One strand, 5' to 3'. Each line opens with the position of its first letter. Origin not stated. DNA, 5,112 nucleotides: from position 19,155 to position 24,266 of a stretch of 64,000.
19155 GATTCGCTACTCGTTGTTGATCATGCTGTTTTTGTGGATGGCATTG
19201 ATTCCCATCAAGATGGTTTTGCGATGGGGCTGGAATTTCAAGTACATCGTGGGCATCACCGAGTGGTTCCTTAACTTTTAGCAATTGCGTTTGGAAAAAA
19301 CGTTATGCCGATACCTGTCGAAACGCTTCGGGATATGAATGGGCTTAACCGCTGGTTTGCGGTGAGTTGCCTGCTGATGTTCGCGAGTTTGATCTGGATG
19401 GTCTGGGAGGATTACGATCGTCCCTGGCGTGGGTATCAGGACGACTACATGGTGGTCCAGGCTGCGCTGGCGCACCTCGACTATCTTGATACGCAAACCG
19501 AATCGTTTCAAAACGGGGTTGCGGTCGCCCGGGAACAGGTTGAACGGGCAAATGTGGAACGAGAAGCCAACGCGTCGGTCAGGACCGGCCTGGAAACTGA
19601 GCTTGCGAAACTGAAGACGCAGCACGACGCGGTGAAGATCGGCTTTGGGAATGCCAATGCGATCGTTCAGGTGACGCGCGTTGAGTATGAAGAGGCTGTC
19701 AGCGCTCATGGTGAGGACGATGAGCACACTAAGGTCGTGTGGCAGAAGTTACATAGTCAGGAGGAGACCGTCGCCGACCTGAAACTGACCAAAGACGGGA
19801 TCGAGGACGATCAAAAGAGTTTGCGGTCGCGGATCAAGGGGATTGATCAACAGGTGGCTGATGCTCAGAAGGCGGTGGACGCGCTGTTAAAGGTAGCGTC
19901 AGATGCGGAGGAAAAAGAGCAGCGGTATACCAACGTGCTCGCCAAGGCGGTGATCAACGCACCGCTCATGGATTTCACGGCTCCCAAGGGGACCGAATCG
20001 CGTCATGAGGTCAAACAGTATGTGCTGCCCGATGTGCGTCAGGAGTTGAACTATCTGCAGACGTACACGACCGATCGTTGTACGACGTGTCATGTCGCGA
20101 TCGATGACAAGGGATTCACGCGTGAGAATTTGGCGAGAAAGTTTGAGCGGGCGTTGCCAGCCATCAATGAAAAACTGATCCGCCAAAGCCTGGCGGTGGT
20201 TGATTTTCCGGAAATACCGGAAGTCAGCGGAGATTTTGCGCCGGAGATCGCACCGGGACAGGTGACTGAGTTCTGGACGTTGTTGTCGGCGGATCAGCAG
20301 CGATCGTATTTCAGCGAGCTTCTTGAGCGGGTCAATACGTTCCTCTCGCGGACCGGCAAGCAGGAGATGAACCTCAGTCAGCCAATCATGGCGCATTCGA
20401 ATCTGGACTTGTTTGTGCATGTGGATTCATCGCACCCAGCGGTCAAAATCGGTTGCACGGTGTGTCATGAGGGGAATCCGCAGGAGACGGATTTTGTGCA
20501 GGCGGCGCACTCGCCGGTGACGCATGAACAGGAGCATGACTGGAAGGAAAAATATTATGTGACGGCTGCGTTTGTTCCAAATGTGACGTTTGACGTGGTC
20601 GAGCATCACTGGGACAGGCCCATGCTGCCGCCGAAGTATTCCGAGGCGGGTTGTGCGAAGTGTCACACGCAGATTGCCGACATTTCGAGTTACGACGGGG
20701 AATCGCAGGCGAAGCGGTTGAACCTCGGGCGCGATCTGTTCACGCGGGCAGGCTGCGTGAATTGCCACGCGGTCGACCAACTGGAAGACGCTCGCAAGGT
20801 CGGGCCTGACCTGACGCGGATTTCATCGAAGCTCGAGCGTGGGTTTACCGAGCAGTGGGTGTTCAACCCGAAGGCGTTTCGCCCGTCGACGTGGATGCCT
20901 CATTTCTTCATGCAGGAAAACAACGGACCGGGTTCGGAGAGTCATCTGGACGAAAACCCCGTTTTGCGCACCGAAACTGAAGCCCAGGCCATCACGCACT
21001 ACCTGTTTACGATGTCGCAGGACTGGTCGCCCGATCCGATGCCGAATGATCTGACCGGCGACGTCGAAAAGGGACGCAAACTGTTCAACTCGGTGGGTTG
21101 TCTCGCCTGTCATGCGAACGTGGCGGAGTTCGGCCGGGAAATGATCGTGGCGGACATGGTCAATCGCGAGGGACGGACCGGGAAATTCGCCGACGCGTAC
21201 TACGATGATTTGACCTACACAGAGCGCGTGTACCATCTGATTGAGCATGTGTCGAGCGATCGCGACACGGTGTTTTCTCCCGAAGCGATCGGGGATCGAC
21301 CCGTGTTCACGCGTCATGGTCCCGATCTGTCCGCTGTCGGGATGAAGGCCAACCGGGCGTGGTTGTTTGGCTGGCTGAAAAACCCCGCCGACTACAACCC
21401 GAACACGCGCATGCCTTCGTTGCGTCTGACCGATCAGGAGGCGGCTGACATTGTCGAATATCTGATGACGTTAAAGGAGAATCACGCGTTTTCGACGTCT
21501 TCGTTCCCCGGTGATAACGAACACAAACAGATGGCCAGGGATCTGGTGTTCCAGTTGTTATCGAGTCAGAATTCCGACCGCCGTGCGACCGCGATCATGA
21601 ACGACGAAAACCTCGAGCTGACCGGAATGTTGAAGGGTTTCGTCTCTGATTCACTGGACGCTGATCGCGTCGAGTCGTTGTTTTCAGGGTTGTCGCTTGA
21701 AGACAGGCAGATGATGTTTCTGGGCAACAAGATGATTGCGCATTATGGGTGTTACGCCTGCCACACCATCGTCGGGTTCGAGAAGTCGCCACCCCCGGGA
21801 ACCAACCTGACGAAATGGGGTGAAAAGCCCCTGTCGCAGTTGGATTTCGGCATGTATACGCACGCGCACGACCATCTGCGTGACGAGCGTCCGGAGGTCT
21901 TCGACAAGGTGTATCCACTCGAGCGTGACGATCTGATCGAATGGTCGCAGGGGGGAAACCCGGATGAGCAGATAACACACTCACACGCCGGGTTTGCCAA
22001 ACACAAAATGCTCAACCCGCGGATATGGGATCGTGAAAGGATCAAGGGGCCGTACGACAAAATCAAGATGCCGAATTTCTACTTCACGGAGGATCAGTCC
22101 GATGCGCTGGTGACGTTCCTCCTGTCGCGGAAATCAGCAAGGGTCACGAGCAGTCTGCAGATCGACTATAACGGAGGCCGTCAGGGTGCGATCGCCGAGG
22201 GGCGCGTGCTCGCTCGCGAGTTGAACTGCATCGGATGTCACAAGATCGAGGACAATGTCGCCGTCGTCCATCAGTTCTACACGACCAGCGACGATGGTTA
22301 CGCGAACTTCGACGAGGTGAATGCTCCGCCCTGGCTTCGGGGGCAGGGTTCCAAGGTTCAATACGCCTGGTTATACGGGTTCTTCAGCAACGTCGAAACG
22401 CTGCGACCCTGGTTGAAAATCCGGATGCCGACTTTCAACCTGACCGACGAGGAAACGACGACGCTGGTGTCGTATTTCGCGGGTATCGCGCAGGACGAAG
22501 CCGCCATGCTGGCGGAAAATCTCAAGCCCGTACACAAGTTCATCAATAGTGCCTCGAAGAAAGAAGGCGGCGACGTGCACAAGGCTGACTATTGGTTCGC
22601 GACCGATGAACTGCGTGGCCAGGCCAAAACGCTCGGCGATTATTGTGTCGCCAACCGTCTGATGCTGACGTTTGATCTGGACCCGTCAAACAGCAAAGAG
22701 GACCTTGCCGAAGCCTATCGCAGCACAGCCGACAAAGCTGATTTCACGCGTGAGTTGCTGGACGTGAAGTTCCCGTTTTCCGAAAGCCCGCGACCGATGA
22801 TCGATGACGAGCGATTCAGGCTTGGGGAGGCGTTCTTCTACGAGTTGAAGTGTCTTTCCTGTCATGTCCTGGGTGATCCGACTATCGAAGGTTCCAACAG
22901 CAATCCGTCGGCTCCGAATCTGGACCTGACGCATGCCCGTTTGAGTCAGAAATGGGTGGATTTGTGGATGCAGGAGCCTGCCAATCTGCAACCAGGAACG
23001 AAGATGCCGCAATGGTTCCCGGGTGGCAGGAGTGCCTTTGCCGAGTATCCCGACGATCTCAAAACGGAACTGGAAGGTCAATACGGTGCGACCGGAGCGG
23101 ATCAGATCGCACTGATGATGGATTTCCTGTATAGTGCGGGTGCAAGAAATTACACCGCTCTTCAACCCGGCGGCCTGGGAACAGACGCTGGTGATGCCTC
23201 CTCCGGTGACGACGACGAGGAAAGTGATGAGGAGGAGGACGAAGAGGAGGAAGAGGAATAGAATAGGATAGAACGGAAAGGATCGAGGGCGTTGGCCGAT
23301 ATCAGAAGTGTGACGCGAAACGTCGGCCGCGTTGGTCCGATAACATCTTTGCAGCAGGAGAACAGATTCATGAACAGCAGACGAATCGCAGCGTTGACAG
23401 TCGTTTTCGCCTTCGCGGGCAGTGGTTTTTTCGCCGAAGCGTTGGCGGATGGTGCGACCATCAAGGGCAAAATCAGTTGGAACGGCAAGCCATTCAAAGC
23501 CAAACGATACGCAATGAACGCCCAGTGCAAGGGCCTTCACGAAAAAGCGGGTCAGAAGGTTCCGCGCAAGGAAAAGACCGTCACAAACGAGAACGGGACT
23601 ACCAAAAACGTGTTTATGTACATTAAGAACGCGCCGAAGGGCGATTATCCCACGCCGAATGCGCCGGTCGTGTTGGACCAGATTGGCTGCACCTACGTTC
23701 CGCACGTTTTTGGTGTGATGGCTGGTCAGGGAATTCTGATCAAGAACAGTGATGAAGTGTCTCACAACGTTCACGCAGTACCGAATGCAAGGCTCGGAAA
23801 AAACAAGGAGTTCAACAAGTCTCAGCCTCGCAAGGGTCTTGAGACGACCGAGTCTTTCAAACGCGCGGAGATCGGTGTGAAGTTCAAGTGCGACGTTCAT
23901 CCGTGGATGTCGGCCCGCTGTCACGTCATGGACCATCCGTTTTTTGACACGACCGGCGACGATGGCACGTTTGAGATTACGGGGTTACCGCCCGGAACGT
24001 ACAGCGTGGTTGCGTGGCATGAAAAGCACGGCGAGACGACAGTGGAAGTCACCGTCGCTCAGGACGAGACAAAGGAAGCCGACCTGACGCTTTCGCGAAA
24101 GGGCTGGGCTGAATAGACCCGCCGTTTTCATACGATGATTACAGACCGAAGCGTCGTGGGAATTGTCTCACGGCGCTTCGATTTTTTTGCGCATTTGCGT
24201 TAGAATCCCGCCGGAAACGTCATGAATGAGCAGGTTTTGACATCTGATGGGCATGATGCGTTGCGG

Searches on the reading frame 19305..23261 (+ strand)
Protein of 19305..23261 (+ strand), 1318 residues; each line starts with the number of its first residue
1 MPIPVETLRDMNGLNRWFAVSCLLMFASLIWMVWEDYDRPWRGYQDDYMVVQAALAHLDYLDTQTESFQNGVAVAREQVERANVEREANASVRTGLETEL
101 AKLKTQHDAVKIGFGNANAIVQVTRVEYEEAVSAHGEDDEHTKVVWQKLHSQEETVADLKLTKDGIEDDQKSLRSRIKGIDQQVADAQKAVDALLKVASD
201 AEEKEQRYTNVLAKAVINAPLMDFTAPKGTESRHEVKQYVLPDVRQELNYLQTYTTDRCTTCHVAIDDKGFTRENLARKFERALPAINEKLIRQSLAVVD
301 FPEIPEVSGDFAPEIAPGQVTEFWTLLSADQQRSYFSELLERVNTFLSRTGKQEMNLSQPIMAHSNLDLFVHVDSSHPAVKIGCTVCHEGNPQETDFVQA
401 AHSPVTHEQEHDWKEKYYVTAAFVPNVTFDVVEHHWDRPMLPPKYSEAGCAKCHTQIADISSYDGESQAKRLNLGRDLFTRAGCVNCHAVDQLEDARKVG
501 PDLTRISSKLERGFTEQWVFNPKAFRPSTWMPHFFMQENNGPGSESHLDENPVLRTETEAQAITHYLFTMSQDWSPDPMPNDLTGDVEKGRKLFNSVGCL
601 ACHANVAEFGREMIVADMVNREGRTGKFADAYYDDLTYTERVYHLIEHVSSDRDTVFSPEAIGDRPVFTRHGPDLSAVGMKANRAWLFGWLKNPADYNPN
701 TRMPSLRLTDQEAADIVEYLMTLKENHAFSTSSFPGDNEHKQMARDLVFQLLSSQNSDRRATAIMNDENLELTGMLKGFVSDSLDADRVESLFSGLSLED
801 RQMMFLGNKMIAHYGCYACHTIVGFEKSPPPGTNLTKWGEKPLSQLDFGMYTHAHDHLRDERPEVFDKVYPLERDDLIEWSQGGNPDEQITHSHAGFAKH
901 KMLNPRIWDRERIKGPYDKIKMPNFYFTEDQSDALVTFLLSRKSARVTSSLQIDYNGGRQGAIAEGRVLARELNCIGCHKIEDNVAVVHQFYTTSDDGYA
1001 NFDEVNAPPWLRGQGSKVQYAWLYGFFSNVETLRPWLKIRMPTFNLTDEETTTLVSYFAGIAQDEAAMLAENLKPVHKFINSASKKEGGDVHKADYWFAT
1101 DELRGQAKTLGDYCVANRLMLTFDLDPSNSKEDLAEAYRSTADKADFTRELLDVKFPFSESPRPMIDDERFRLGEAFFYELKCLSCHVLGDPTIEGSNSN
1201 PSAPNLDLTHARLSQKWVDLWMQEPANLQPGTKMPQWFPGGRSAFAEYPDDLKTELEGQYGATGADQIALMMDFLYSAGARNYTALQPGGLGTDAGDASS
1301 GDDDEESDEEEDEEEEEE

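Call 3: search_protein_families(library=pfam, proteins=[window:19305-23261:+], max_evalue=0.01)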
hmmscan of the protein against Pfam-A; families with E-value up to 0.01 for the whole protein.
window:19305-23261:+ (1318 aa): 6 families
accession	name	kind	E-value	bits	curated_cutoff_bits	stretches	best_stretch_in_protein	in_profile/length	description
PF00034.26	Cytochrom_C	-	1.4e-31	110.1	21.3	3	688-724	53-90/90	Cytochrome c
PF02433.20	FixO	-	2e-12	47.5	29.6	1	669-732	100-163/219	Cytochrome C oxidase, mono-heme subunit/FixO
PF13442.11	Cytochrome_CBB3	-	2.4e-12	47.4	27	0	962-1057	2-67/68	Cytochrome C oxidase, cbb3-type, subunit III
PF14522.11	Cytochrome_C7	-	1.4e-07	31.7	24.8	0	446-491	12-51/67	Cytochrome c7 and related cytochrome c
PF22113.1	Mtrc-MtrF_II-IV_dom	-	1.2e-06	28.6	30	1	375-498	75-173/176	Outer membrane cytochrome MtrC/MtrF-like, domains II/IV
PF14537.11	Cytochrom_c3_2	-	0.0001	23.1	25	0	443-491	22-67/79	Cytochrome c3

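Call 4: search_protein_families(library=ncbifam, proteins=[window:19305-23261:+], max_evalue=0.01)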
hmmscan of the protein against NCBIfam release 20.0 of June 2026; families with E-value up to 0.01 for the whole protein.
window:19305-23261:+ (1318 aa): 12 families
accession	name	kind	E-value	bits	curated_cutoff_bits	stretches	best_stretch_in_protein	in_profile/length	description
TIGR04485.1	thiosulf_SoxX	equivalog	2.6e-22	79.3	61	2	482-569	3-77/78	sulfur oxidation c-type cytochrome SoxX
NF011055.0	PRK14487.1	subfamily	5.7e-12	45.6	218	1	670-729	107-166/212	cbb3-type cytochrome c oxidase subunit II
TIGR00781.1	ccoO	equivalog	2.6e-10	40.4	200.65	1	661-729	89-160/232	cytochrome-c oxidase, cbb3-type subunit II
NF040971.1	cytc_ExtS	equivalog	3.4e-09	36.4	100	0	681-720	223-262/262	selenite/tellurite reduction operon c-type cytochrome lipoprotein ExtS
NF011054.0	PRK14486.1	equivalog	3.8e-08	33.2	447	1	659-720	88-152/294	putative bifunctional cbb3-type cytochrome c oxidase subunit II/cytochrome c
NF011053.0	PRK14485.1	subfamily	4e-07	28.6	1080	0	669-723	589-643/716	putative bifunctional cbb3-type cytochrome c oxidase subunit I/II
TIGR02603.1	CxxCH_TIGR02603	domain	3.9e-06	26.9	68.15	0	475-523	6-51/134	putative heme-binding domain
NF045774.1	cytochro_C551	exception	0.00026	20.9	118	0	466-521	33-84/110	cytochrome c551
NF043008.1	Cyt550_Brdyrhiz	equivalog_domain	0.00029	21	240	0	581-632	21-69/131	cytochrome c-550 CycA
NF045487.1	ASRP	equivalog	0.00085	18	300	1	75-265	140-309/593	archaea-specific SMC-related protein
TIGR02168.1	SMC_prok_B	equivalog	0.0028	15.4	567.35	1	59-211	389-540/1181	chromosome segregation protein SMC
TIGR02169.1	SMC_prok_A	equivalog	0.0092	13.7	729.4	0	61-204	300-450/1165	chromosome segregation protein SMC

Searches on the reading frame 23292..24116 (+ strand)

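Call 39: search_protein_families(library=pfam, proteins=[window:23292-24116:+], max_evalue=0.001)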
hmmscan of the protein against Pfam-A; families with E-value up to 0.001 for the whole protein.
window:23292-24116:+ (274 aa): 3 families
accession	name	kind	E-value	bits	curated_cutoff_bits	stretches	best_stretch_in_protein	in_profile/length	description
PF13620.12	CarboxypepD_reg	-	7.8e-10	39.4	32.3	1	220-268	33-82/82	Carboxypeptidase regulatory-like domain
PF13715.12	CarbopepD_reg_2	-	8.8e-05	22.9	32.2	0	220-269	29-78/88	CarboxypepD_reg-like domain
PF14686.12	fn3_3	-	0.00037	20.6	24.4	1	221-261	31-73/75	Polysaccharide lyase family 4, domain II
